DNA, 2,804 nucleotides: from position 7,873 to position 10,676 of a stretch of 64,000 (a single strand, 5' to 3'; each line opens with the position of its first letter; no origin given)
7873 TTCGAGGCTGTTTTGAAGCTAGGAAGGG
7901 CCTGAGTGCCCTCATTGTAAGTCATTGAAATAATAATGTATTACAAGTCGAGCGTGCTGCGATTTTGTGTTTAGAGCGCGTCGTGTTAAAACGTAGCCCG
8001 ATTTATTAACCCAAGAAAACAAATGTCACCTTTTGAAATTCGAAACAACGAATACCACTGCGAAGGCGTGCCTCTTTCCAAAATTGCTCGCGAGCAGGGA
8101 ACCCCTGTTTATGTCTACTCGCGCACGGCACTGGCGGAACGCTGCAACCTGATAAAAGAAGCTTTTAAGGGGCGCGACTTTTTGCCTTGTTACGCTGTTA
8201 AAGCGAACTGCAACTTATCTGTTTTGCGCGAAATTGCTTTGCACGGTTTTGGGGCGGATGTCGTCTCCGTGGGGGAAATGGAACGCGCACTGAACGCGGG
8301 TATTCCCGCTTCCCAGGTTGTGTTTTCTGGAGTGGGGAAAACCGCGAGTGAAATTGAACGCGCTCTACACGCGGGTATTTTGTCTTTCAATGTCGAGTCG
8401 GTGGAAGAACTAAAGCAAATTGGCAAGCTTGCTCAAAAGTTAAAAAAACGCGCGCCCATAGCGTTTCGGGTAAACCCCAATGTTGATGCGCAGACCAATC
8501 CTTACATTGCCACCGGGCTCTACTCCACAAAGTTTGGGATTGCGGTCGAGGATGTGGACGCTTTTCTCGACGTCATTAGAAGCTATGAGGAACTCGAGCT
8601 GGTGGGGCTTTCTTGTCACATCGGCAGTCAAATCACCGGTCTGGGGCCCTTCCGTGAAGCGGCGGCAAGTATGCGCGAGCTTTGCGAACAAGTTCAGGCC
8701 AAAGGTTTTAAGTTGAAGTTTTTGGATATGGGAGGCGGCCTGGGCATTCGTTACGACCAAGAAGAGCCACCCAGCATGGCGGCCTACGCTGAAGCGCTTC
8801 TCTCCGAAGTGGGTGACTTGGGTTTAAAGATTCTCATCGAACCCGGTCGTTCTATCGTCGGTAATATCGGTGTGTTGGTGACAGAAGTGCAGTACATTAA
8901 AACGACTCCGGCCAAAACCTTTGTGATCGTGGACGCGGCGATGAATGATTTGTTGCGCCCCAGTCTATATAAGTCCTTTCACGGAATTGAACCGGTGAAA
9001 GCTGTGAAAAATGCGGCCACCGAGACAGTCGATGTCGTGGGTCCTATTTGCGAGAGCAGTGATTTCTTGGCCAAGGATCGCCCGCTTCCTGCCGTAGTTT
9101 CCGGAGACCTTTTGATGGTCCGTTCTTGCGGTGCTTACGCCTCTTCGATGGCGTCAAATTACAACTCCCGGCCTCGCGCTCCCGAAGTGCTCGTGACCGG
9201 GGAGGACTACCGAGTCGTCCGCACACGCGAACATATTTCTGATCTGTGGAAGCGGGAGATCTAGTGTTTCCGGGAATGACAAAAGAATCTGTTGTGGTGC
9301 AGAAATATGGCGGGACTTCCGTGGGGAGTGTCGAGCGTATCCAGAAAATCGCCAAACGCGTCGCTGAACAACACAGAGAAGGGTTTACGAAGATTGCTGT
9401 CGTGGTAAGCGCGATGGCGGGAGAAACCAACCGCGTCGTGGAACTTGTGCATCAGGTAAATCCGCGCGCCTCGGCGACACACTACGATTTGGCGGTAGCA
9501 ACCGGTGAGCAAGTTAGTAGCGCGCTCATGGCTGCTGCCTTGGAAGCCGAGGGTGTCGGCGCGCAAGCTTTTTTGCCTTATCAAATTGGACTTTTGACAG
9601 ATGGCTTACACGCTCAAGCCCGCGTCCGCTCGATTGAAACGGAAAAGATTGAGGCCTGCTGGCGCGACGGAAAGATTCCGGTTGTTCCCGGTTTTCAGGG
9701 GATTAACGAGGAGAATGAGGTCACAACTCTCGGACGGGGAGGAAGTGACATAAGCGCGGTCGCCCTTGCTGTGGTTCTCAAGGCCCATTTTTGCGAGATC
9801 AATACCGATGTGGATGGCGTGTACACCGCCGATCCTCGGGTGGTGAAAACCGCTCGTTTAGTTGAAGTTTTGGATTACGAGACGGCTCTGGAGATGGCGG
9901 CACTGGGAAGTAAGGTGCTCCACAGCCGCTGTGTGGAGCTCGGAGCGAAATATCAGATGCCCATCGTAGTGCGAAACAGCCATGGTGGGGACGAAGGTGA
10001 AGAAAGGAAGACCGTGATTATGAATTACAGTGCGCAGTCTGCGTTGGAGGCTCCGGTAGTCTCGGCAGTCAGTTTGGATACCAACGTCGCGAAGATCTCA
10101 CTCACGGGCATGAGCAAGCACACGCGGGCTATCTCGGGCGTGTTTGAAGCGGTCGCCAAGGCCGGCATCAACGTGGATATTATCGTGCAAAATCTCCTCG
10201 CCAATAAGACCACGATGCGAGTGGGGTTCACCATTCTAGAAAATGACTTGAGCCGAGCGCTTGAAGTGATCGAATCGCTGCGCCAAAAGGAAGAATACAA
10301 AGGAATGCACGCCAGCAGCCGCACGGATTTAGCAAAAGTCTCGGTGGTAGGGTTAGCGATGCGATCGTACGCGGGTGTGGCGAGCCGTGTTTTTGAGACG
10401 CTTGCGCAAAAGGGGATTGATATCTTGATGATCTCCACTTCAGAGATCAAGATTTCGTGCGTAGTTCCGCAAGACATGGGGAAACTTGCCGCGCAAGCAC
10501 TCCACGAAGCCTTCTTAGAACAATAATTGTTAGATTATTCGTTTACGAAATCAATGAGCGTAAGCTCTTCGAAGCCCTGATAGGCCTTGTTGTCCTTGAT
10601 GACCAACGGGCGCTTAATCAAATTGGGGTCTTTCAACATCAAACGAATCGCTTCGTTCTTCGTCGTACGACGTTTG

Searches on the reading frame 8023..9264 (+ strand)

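Call 40: search_protein_families(library=ncbifam, proteins=[window:8023-9264:+], max_evalue=1e-10)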
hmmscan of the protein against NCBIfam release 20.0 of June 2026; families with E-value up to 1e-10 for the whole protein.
window:8023-9264:+ (413 aa): 7 families
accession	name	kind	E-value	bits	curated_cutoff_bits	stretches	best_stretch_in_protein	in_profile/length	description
TIGR01048.1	lysA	equivalog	1.1e-151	505.1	297.9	1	8-412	6-416/417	diaminopimelate decarboxylase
NF006515.0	PRK08961.1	equivalog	4.1e-70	236.8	802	1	23-391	499-859/861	bifunctional aspartate kinase/diaminopimelate decarboxylase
TIGR03099.1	dCO2ase_PEP1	hypoth_equivalog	2.8e-64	217.7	478.45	1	4-391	1-398/398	pyridoxal-dependent decarboxylase, exosortase A system-associated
NF052544.1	OrLyDeCDokD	equivalog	3e-58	197.5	700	1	4-412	19-459/461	ornithine/lysine decarboxylase DokD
NF041039.1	FslC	exception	5.7e-31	107.8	500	1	20-402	21-415/418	rhizoferrin biosystnesis N-citrylornithine decarboxylase FslC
NF003763.0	PRK05354.1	equivalog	1.9e-20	73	369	1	28-299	65-366/636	biosynthetic arginine decarboxylase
TIGR01273.1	speA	equivalog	5.5e-19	68.1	624.1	1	51-299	89-358/624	arginine decarboxylase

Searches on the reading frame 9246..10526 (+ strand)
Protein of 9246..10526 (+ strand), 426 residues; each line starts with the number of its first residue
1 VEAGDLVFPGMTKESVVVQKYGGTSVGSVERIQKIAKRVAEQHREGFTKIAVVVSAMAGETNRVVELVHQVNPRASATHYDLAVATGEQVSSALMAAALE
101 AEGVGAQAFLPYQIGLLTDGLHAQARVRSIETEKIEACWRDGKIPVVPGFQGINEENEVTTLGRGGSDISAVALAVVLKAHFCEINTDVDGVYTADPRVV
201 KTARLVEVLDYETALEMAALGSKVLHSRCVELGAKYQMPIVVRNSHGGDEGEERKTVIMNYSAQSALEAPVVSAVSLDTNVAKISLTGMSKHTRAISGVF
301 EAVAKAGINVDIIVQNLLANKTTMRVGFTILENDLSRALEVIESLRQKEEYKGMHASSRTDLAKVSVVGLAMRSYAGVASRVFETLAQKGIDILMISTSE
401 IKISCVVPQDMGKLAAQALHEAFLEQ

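Call 40: search_protein_families(library=ncbifam, proteins=[window:9246-10526:+], max_evalue=1e-10)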
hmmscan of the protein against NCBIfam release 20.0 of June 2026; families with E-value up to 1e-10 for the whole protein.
window:9246-10526:+ (426 aa): 24 families
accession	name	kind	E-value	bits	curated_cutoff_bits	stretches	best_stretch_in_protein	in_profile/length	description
NF005155.0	PRK06635.1-4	equivalog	2e-136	455.2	346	1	16-423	3-401/407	aspartate kinase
NF005154.0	PRK06635.1-2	equivalog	2.3e-132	442.2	376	1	15-424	3-403/407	aspartate kinase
NF005656.0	PRK07431.1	equivalog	7.4e-121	404.5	657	1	15-423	2-409/587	aspartate kinase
NF005153.0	PRK06635.1-1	equivalog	8.4e-115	384.1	585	1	15-423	2-405/421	aspartate kinase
TIGR00657.1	asp_kinases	subfamily_domain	1.2e-114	383.8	208.7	2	79-424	105-441/442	aspartate kinase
NF005156.0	PRK06635.1-5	equivalog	1.5e-113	379.7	594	1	16-423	3-400/411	aspartate kinase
TIGR00656.1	asp_kin_monofn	equivalog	6.6e-107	358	402.25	1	16-425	3-406/407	aspartate kinase, monofunctional class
NF005161.0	PRK06635.2-5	equivalog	1.3e-92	310.8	586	1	16-423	5-400/402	aspartate kinase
NF006068.0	PRK08210.1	equivalog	2.7e-88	296.8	474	1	16-424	3-401/405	aspartate kinase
NF006459.0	PRK08841.1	equivalog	3e-83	280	535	1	13-424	2-379/395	aspartate kinase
NF004938.0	PRK06291.1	equivalog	2.3e-77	260.7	528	1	80-425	122-463/468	aspartate kinase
NF005158.0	PRK06635.2-2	equivalog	1.7e-71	241.2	717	1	16-408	3-383/401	aspartate kinase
NF005157.0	PRK06635.2-1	equivalog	1.1e-69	235.2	832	1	18-423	6-399/401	aspartate kinase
NF006959.0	PRK09436.1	equivalog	2e-69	234.6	726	1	81-425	120-461/819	bifunctional aspartate kinase/homoserine dehydrogenase I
NF006570.0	PRK09084.1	equivalog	5e-58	197.3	455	1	70-425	102-450/452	lysine-sensitive aspartokinase 3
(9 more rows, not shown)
